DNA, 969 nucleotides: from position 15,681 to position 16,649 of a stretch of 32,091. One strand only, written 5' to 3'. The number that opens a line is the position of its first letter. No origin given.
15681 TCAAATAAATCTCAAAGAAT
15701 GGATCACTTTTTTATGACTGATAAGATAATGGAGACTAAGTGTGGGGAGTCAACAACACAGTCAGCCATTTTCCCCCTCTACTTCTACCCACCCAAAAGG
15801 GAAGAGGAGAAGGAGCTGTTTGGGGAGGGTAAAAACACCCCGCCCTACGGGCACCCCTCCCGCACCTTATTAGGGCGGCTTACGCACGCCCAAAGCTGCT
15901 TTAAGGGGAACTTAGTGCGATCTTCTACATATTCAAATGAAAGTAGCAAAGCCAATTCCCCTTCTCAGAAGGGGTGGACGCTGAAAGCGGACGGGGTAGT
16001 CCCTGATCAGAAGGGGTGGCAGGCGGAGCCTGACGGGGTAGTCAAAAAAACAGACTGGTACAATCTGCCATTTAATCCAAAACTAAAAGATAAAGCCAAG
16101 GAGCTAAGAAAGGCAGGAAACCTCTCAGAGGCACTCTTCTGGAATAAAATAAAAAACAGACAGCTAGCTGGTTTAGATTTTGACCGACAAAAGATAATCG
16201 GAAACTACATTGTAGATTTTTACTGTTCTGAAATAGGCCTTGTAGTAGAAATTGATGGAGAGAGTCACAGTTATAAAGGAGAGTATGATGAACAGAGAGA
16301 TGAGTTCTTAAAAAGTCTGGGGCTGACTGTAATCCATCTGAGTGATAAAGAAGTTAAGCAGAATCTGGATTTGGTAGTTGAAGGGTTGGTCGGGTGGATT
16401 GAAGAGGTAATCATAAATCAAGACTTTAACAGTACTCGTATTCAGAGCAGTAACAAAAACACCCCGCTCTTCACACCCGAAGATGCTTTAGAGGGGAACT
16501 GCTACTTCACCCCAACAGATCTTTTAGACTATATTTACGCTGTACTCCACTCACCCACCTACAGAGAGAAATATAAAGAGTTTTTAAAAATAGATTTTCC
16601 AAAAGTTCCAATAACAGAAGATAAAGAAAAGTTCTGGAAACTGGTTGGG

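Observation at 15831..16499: In-frame DUF559 (Vsr-like) endonuclease cassette with GC-rich hairpin modules inside a Type IIG restriction-modification gene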

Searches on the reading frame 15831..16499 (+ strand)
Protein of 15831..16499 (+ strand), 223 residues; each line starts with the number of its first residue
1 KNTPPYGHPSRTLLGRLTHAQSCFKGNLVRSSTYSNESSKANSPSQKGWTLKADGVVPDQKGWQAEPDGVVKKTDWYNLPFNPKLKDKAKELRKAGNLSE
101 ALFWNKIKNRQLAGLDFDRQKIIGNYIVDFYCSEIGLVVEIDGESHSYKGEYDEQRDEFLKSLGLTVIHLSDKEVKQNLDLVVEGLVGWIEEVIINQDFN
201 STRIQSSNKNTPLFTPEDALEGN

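Call 3: search_protein_families(library=pfam, proteins=[window:15831-16499:+], max_evalue=0.01)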
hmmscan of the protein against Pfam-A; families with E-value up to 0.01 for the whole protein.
window:15831-16499:+ (223 aa): 1 family
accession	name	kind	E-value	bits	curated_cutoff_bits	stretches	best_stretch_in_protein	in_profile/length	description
PF04480.18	DUF559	-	3.1e-30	104.7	20.6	1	84-186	2-104/109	Protein of unknown function (DUF559)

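Call 13: find_homologous_proteins(query=window:15831-16499:+, max_evalue=0.00001)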
Query window:15831-16499:+ (223 aa): 3146 proteins with E <= 0.00001 among 4674 candidates; the best 120 are listed.
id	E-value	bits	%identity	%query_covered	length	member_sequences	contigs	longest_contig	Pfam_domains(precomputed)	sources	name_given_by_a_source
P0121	3.4e-51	192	63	62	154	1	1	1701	PF04480.19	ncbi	-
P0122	9.5e-51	191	54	75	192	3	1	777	PF04480.19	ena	-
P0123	6.4e-49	185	61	65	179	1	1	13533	PF04480.19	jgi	-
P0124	8.1e-49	185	50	91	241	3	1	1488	PF04480.19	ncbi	-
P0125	1.4e-48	184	52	75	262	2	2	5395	PF04480.19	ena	-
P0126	4.2e-48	182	52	78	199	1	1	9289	PF04480.19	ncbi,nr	ncbi:MAG: DUF559 domain-containing protein [Candidatus Cloacimonadales bacterium]|nr:DUF559 domain-c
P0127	9.8e-48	181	68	57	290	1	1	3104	PF04480.19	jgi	-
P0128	1.5e-47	180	60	65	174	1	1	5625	PF04480.19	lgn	-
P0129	1.9e-47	180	63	59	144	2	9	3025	PF04480.19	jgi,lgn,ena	-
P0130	2.0e-47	180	68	58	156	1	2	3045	PF04480.19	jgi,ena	-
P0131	2.7e-47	180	59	65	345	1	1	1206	PF04480.19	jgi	-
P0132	3.9e-47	179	51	87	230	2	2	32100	PF04480.19,PF13310.12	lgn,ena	-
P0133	4.0e-47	179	54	60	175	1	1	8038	PF04480.19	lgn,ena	-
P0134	5.1e-47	179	57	68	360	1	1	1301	PF04480.19,PF00697.29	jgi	-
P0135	5.1e-47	179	60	60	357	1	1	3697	PF04480.19,PF13310.12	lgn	-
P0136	6.2e-47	178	55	71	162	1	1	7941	PF04480.19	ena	-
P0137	8.5e-47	178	60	60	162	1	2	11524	PF04480.19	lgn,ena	-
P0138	9.9e-47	178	58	65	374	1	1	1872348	PF04480.19,PF12564.14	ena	-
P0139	1.0e-46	178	65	50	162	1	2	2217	PF04480.19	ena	-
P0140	1.3e-46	177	59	59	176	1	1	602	PF04480.19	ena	-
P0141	2.9e-46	176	59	61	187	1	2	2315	PF04480.19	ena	-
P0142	3.1e-46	176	52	71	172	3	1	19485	PF04480.19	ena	-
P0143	4.5e-46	176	63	53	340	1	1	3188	PF04480.19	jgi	jgi:very-short-patch-repair endonuclease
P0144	4.9e-46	175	54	73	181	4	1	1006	PF04480.19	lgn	-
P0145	5.1e-46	175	61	51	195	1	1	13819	PF04480.19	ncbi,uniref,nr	ncbi:endonuclease domain-containing protein [Brunnivagina elsteri]|uniref:DUF559 domain-containing p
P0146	8.3e-46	175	62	58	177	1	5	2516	PF04480.19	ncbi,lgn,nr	ncbi:MAG: endonuclease domain-containing protein [Sideroxydans sp.]|nr:endonuclease domain-containin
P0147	8.8e-46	175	64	55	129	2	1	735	PF04480.19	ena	-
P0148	8.8e-46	175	60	60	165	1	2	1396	PF04480.19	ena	-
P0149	8.8e-46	175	53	70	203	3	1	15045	PF04480.19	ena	-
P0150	1.1e-45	174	59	63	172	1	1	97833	PF04480.19,PF18741.8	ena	-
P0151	1.3e-45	174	56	65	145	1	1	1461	PF04480.19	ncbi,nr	ncbi:MAG: DUF559 domain-containing protein [Candidatus Contubernalis sp.]|nr:DUF559 domain-containin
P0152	1.3e-45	174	55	70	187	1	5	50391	PF04480.19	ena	-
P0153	1.3e-45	174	50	80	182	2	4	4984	PF04480.19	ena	-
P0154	1.4e-45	174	58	58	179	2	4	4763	PF04480.19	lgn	-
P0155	2.0e-45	173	57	62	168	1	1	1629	PF04480.19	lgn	-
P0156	2.0e-45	173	56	66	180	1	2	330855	PF04480.19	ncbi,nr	ncbi:MAG: endonuclease domain-containing protein [Gallionella sp.]|nr:endonuclease domain-containing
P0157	2.2e-45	173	55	69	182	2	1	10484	PF04480.19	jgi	-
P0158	2.5e-45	173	47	81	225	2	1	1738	PF04480.19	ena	-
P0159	3.2e-45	173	49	73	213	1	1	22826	PF04480.19,PF18741.8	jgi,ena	-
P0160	3.4e-45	173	53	70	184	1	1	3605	PF04480.19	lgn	-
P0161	3.4e-45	173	65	52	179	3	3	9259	PF04480.19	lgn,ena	-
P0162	3.5e-45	173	59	63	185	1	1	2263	PF04480.19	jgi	-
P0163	4.8e-45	172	66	52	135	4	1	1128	PF04480.19,PF18741.8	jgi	jgi:very-short-patch-repair endonuclease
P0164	6.4e-45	172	53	68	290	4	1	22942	PF04480.19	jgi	jgi:very-short-patch-repair endonuclease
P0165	8.1e-45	171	62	57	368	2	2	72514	PF17761.8,PF04480.19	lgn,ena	-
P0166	8.4e-45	171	57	66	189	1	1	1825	PF04480.19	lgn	-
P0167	9.6e-45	171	58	60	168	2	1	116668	PF04480.19,PF18741.8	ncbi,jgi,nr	ncbi:MAG: DUF559 domain-containing protein [Desulfuromonadales bacterium]|nr:DUF559 domain-containin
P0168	1.2e-44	171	68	50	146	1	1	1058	PF04480.19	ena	-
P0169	1.3e-44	171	57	61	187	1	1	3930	PF04480.19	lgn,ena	-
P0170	1.3e-44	171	52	68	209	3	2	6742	PF04480.19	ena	-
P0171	1.5e-44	171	56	68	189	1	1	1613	PF04480.19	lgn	-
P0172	1.5e-44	171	57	68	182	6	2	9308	PF04480.19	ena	-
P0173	1.7e-44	170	57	64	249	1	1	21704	PF04480.19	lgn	-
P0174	1.9e-44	170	65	51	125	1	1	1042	PF04480.19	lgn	-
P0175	1.9e-44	170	60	60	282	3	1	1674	PF04480.19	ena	-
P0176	1.9e-44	170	62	55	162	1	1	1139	PF04480.19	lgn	-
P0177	2.1e-44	170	59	60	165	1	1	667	PF04480.19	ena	-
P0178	2.3e-44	170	61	58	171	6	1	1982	PF04480.19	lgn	-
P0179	2.3e-44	170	56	59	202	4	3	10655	PF04480.19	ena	-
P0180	3.3e-44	169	68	50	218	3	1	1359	PF04480.19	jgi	-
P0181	3.5e-44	169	59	66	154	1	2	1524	PF04480.19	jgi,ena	-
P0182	3.8e-44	169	58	61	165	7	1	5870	PF04480.19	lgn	-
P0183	4.0e-44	169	53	70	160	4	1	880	PF04480.19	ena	-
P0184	4.6e-44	169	54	63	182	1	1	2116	PF04480.19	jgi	jgi:very-short-patch-repair endonuclease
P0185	4.7e-44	169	57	59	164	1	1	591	PF04480.19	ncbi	-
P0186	5.0e-44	169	57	65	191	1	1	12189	PF04480.19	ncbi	-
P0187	5.5e-44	169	53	67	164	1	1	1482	PF04480.19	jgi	jgi:very-short-patch-repair endonuclease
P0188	5.5e-44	169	57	70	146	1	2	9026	PF04480.19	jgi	jgi:very-short-patch-repair endonuclease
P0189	5.5e-44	169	59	57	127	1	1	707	PF04480.19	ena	-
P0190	6.1e-44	169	62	57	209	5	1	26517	PF04480.19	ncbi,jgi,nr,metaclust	ncbi:MAG: hypothetical protein UT02_C0017G0023 [Parcubacteria group bacterium GW2011_GWC2_38_7]|nr:M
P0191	6.2e-44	169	62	58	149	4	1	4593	PF04480.19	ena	-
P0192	6.8e-44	168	61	60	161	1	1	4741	PF04480.19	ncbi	-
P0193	7.6e-44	168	58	60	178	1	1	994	PF04480.19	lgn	-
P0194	8.0e-44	168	58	61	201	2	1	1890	PF04480.19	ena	-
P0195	8.3e-44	168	51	73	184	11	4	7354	PF04480.19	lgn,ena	-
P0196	8.5e-44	168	54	70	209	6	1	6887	PF04480.19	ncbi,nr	ncbi:MAG: endonuclease domain-containing protein [Candidatus Aenigmarchaeota archaeon]|nr:endonuclea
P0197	9.4e-44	168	54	68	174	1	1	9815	PF04480.19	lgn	-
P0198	1.1e-43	168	59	60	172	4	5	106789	PF04480.19,PF18741.8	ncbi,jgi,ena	jgi:very-short-patch-repair endonuclease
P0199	1.1e-43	168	59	64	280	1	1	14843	PF04480.19,PF13310.12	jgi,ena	-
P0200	1.2e-43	168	62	58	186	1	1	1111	PF04480.19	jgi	-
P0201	1.8e-43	167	58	59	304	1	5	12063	PF02498.23,PF04480.19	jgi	jgi:very-short-patch-repair endonuclease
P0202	2.1e-43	167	51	77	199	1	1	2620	PF04480.19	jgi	jgi:very-short-patch-repair endonuclease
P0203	2.1e-43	167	65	55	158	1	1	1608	PF04480.19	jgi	jgi:very-short-patch-repair endonuclease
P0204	2.1e-43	167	57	64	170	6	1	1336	PF04480.19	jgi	jgi:very-short-patch-repair endonuclease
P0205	2.4e-43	167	61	54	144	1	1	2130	PF04480.19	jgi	jgi:very-short-patch-repair endonuclease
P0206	2.5e-43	167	62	52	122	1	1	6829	PF04480.19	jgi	-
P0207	2.9e-43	166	60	54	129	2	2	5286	PF04480.19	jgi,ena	-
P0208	3.1e-43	166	65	49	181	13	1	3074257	PF04480.19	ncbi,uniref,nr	ncbi:endonuclease domain-containing protein [Nitrosomonas sp. sh817]|uniref:endonuclease domain-cont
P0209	3.2e-43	166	61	53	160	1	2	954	PF04480.19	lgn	-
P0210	3.5e-43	166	56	60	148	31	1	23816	PF04480.19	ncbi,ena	-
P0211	3.7e-43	166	66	53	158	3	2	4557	PF04480.19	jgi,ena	-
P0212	4.0e-43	166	65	51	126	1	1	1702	PF04480.19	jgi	-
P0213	4.1e-43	166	56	67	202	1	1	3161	PF04480.19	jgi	jgi:very-short-patch-repair endonuclease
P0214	4.1e-43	166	61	53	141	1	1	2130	PF04480.19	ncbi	-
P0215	4.4e-43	166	61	54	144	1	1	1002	PF04480.19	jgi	jgi:very-short-patch-repair endonuclease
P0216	4.8e-43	166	47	81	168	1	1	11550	PF04480.19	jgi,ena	jgi:very-short-patch-repair endonuclease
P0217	7.4e-43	165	52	70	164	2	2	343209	PF04480.19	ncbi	-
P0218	7.5e-43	165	65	55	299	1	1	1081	PF04480.19,PF13310.12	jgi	-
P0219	8.2e-43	165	61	53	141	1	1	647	PF04480.19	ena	-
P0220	8.4e-43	165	56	63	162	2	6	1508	PF04480.19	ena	-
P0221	8.7e-43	165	63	54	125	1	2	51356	PF04480.19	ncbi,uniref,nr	ncbi:hypothetical protein GCM10011450_24960 [Advenella faeciporci]|uniref:DUF559 domain-containing p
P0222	8.9e-43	165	63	54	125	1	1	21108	PF04480.19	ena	-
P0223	9.1e-43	165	57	62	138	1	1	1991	PF04480.19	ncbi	-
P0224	9.4e-43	165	54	66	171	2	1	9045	PF04480.19,PF18741.8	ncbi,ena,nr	ncbi:MAG: endonuclease domain-containing protein [Desulfuromonas thiophila]|nr:endonuclease domain-c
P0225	9.5e-43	165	51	74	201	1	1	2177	PF04480.19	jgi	jgi:very-short-patch-repair endonuclease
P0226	1.0e-42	165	59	61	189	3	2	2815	PF04480.19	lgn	-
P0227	1.0e-42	165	59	54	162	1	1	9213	PF04480.19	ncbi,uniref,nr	ncbi:MAG: DUF559 domain-containing protein [Trichlorobacter sp.]|uniref:endonuclease domain-containi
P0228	1.2e-42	164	57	60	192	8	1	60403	PF04480.19,PF18741.8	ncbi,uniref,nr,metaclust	ncbi:Very-short-patch-repair endonuclease [Desulfuromonas thiophila]|uniref:Very-short-patch-repair 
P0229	1.2e-42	164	58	62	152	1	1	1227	PF04480.19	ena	-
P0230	1.3e-42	164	60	54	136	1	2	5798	PF04480.19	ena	-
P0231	1.3e-42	164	53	66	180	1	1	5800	PF04480.19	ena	-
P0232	1.4e-42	164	54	74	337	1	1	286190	PF18135.8,PF04480.19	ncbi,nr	ncbi:MAG: DUF559 domain-containing protein [Methylotenera sp.]|nr:DUF559 domain-containing protein [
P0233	1.4e-42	164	59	64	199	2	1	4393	PF04480.19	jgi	jgi:very-short-patch-repair endonuclease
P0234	1.4e-42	164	55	61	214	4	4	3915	PF04480.19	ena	-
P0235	1.4e-42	164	60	54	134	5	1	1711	PF04480.19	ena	-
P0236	1.6e-42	164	58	64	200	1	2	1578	PF04480.19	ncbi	-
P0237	1.7e-42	164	62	54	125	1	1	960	PF04480.19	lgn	-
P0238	1.7e-42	164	57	58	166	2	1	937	PF04480.19,PF18741.8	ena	-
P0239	1.8e-42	164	54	69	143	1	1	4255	PF04480.19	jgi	-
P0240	1.9e-42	164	60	57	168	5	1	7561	PF04480.19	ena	-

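Call 64: predict_structure(alignment_id=A3)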
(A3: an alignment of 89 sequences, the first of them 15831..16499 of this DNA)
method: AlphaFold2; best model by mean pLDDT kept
length: 223 residues; sequences in the alignment: 89
mean_pLDDT: 73.4   pTM: 0.64
mean pLDDT of the five models: 73.4, 73.4, 72.4, 72.3, 72.1
residues with pLDDT >= 90: 98; 70-90: 23; 50-70: 59; < 50: 43
segments of 3 or more residues with pLDDT < 50: 7-12, 33-59, 61-64
pLDDT, mean of each block of 10 residues (from residue 1): 52 50 53 42 39 43 50 73 94 91 97 95 96 95 75 92 94 95 95 84 59 57 57
secondary structure, 60 per line:
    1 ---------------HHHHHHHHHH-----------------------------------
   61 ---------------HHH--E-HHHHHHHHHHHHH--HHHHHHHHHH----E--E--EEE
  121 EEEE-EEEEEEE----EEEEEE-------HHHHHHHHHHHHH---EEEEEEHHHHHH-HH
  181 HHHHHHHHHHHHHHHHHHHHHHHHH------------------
elements in order: H16-25 H83-95 H98-107 E118-124 E126-132 E137-142 H150-162 E166-171 H172-177 H179-205

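Call 66: fold_search(model_id=the predicted structure, library=pdb)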
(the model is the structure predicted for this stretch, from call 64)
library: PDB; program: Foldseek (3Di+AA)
matches with E <= 10: 500; with E <= 0.001: 1
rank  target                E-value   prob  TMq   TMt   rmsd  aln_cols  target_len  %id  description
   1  3hrl                  2.4e-07  1.00  0.39  0.91   1.8        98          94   35  Crystal structure of a putative endonuclease-like protein (ngo0050) from neisseria gonorrhoeae (released 2009-06-30)
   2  3r3p_B                2.5e-03  1.00  0.35  0.71   3.3       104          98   15  Homing Endonuclease I-Bth0305I Catalytic Domain (released 2011-10-05)
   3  9i05_Xl               6.6e-03  1.00  0.34  0.20   4.2       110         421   15  Cryo-EM structure of the large subunit of the mitochondrial ribosome from Toxoplasma gondii (released 2025-06-11)
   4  9i05_Xv               6.6e-03  0.99  0.34  0.21   6.5       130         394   15  Cryo-EM structure of the large subunit of the mitochondrial ribosome from Toxoplasma gondii (released 2025-06-11)
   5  6z1p_AS               1.5e-02  0.99  0.39  0.14   4.5       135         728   16  Structure of the mitochondrial ribosome from Tetrahymena thermophila (released 2020-06-24)
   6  4oq2                  2.2e-02  0.94  0.29  0.22   7.6       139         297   19  5hmC specific restriction endonuclease PvuRTs1I (released 2014-03-12)
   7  4par_B                3.6e-02  0.90  0.30  0.22   7.8       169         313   16  The 5-Hydroxymethylcytosine-Specific Restriction Enzyme AbaSI in a Complex with Product-like DNA (released 2014-06-25)
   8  4oky                  4.7e-02  0.75  0.26  0.21   7.9       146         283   15  Crystal structure of PvuRts1I, a 5-hydroxymethylcytosine DNA restriction endonuclease (released 2014-09-10)
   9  4par_C                5.7e-02  0.89  0.31  0.23   8.5       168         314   15  The 5-Hydroxymethylcytosine-Specific Restriction Enzyme AbaSI in a Complex with Product-like DNA (released 2014-06-25)
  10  9g6k_Lc               6.4e-02  0.84  0.31  0.16   8.2       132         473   15  LSU structure derived from the LSU sample of the mitoribosome from T. gondii. (released 2024-12-11)
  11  1vsr                  1.2e-01  0.90  0.33  0.50   4.6       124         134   20  VERY SHORT PATCH REPAIR (VSR) ENDONUCLEASE FROM ESCHERICHIA COLI (released 1999-10-27)
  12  6dzq                  1.2e-01  0.30  0.23  0.27  15.5       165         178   12  The N-terminal domain of PA endonuclease from the influenza H1N1 virus in complex with 3-hydroxy-6-methyl-4-oxo-4H-pyran (released 2018-11-07)
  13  6e6v                  1.3e-01  0.33  0.25  0.29  15.5       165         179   14  The N-terminal domain of PA endonuclease from the influenza H1N1 virus in complex with 3-hydroxy-6-methyl-4-oxo-1,4-dihy (released 2019-07-31)
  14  8dal                  1.4e-01  0.35  0.24  0.29  15.5       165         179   12  The N-terminal domain of PA endonuclease from the influenza H1N1 viral polymerase in complex with 4-(benzyloxy)-6-bromo- (released 2022-12-21)
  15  8t81                  1.4e-01  0.33  0.24  0.29  15.6       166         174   13  Influenza PAN endonuclease E23K mutant with 6-(4-(1H-tetrazol-5-yl)-2-(trifluoromethyl)phenyl)-3-hydroxy-4-oxo-1,4-dihyd (released 2024-05-08)
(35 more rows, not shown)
